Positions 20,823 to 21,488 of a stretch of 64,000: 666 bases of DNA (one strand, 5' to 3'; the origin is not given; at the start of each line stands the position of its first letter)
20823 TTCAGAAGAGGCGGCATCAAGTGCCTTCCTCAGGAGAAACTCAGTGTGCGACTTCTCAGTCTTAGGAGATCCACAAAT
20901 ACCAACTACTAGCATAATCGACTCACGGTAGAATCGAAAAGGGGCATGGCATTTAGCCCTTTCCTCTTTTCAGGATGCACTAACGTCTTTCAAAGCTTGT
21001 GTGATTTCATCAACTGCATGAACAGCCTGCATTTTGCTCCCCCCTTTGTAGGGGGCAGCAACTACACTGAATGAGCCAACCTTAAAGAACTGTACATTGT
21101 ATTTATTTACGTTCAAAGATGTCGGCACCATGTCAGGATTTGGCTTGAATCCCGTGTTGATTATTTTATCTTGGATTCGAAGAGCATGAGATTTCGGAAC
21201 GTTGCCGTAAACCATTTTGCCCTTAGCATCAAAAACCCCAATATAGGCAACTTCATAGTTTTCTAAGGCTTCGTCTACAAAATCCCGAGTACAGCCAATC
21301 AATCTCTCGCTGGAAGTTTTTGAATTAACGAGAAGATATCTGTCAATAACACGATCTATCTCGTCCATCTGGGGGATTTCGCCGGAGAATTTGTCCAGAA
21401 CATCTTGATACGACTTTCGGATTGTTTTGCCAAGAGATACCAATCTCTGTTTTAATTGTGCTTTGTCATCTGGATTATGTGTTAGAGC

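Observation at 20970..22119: Tandem roadblock/longin-like domain protein next to a small winged-helix protein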

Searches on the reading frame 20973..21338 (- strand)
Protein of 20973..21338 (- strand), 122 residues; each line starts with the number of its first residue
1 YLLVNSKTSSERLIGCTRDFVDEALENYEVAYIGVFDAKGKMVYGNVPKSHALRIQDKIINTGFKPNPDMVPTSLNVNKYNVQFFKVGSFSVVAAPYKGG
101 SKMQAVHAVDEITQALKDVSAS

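Call 54: search_protein_families(library=pfam, proteins=[window:20973-21338:-, window:20973-21320:-], max_evalue=10)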
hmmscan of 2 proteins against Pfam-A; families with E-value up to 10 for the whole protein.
window:20973-21338:- (122 aa): 1 family
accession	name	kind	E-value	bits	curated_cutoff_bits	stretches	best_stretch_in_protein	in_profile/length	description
PF05228.19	CHASE4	-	0.098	13.2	26.2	1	19-52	37-63/140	CHASE4 domain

window:20973-21320:- (116 aa): 1 family
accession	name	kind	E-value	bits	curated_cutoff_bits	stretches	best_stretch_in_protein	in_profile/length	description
PF05228.19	CHASE4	-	0.087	13.4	26.2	1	13-46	37-63/140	CHASE4 domain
